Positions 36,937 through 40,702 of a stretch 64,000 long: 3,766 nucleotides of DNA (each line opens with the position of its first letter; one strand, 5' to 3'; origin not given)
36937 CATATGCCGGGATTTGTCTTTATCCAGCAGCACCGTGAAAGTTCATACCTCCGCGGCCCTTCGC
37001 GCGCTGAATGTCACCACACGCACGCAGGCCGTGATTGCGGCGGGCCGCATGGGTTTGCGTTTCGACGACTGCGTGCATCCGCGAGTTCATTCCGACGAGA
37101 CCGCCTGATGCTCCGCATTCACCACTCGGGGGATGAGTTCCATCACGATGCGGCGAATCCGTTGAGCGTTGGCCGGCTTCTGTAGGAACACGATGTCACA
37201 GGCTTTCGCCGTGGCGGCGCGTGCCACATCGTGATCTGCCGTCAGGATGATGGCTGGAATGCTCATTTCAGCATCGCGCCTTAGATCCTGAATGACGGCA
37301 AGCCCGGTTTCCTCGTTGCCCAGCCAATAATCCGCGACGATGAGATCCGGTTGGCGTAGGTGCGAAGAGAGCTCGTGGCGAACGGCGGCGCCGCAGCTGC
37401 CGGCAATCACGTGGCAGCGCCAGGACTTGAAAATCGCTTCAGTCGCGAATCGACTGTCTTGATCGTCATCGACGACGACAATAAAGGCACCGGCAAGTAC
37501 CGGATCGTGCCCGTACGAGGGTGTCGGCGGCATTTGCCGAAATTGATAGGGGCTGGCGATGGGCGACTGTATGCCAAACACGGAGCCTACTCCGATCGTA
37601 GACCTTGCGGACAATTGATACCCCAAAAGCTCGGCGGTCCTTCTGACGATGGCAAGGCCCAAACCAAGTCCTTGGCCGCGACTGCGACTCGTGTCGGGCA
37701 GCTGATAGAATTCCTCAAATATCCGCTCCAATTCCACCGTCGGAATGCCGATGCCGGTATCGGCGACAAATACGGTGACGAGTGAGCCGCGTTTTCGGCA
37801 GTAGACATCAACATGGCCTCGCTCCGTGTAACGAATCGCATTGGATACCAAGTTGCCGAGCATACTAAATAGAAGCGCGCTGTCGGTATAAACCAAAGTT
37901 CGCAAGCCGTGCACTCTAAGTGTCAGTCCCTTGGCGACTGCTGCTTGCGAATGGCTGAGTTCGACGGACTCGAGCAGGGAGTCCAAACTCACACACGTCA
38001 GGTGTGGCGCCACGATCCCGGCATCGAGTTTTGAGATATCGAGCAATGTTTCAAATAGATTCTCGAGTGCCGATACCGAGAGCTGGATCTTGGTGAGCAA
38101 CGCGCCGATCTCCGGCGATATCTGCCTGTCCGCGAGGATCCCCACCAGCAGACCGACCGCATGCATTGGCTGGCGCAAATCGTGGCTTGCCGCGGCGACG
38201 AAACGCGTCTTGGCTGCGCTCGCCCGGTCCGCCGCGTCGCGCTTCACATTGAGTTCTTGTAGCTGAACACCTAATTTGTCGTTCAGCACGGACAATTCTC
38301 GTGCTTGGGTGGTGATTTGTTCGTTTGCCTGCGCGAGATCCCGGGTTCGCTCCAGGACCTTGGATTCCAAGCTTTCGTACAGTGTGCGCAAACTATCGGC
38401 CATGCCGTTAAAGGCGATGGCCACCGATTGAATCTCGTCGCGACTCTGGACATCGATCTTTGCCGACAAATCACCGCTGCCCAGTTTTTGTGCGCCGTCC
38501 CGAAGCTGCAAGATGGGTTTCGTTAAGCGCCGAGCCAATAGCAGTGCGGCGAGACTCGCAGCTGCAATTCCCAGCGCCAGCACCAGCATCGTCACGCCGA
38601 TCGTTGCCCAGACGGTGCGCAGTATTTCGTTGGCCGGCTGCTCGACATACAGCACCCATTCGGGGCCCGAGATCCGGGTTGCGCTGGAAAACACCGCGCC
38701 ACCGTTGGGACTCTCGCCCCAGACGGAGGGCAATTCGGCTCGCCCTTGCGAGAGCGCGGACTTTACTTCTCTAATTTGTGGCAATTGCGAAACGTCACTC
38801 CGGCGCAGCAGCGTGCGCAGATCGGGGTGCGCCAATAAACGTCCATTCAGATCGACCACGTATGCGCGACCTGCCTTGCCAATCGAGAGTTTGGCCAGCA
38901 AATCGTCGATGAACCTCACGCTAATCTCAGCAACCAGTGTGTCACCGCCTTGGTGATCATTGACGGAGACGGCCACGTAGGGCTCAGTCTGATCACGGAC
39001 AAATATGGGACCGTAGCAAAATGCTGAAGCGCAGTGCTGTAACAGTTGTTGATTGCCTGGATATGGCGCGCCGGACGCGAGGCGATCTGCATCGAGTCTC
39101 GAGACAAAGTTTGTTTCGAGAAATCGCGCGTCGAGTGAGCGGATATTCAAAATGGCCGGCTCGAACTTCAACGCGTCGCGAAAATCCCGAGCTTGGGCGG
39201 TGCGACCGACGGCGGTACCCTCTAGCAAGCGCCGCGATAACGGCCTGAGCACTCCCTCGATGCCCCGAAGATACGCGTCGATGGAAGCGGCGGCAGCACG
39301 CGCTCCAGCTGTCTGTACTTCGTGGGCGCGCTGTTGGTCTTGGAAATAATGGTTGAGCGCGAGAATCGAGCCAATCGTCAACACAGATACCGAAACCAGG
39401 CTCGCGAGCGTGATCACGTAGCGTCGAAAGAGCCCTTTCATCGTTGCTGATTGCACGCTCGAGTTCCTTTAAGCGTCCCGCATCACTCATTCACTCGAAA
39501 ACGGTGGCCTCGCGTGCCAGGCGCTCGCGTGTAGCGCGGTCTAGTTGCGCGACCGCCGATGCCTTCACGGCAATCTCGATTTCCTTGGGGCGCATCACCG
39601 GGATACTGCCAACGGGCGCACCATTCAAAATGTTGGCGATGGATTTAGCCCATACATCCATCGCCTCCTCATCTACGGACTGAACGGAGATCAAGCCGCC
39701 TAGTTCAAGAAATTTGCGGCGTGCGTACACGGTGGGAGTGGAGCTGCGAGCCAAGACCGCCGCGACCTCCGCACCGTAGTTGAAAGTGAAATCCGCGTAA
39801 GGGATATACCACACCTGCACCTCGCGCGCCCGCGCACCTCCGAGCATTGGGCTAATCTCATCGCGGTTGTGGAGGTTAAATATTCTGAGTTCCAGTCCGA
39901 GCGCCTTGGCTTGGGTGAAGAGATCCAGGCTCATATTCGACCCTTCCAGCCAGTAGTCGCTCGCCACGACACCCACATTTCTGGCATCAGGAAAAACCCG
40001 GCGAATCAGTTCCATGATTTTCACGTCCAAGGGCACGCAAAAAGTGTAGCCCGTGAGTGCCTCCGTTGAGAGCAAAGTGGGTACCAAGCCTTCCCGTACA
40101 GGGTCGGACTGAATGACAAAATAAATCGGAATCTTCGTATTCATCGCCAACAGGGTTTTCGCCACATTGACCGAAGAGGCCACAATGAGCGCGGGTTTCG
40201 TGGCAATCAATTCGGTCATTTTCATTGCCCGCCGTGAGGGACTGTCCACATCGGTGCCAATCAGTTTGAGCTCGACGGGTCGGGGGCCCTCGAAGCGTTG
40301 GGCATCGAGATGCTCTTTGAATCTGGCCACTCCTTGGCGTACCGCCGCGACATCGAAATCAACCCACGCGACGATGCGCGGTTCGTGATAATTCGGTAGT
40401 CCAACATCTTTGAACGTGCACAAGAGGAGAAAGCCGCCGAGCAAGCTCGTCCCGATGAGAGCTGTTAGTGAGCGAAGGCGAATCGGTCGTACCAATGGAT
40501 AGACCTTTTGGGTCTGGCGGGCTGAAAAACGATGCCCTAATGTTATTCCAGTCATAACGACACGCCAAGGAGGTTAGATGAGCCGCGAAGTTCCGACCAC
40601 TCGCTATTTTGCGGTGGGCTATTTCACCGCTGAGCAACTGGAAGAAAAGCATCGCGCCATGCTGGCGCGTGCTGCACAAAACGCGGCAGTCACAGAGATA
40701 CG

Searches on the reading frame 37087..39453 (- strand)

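Call 32: search_protein_families(library=pfam, proteins=[window:37087-39453:-], max_evalue=0.0001)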
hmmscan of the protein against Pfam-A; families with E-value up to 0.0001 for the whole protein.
window:37087-39453:- (788 aa): 6 families
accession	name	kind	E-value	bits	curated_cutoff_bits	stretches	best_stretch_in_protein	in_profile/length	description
PF02518.31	HATPase_c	-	4.3e-22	79.1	26.4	1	524-631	2-108/111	Histidine kinase-, DNA gyrase B-, and HSP90-like ATPase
PF00672.30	HAMP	-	5.6e-16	59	25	1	305-357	1-53/53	HAMP domain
PF00072.30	Response_reg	-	5e-12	46.4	30.2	1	658-769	1-109/111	Response regulator receiver domain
PF00512.31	HisKA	-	6.9e-11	42.5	26.9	1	414-479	1-66/66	His Kinase A (phospho-acceptor) domain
PF02743.24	dCache_1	-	5.1e-10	39.7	45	1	159-270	130-239/240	Cache domain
PF17201.10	Cache_3-Cache_2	-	1.1e-05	25.3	27.7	1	183-282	192-294/299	Cache 3/Cache 2 fusion domain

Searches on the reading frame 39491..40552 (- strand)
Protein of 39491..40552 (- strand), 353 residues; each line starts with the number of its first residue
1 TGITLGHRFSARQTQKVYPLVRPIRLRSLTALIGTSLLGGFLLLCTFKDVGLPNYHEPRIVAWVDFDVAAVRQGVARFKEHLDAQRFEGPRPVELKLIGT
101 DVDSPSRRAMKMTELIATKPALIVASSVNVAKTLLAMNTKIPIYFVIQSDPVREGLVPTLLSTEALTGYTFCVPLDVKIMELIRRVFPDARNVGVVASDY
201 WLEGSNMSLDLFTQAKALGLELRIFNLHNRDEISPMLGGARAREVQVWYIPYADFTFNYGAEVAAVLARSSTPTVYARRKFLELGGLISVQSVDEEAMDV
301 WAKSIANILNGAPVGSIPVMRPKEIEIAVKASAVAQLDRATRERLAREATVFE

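Call 32: search_protein_families(library=pfam, proteins=[window:39491-40552:-], max_evalue=0.0001)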
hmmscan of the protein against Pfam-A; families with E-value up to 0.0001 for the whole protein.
window:39491-40552:- (353 aa): 1 family
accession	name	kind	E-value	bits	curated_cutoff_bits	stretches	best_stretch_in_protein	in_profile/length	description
PF04392.18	ABC_sub_bind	-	6.4e-19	68.7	25.9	1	106-350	47-290/293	ABC transporter substrate binding protein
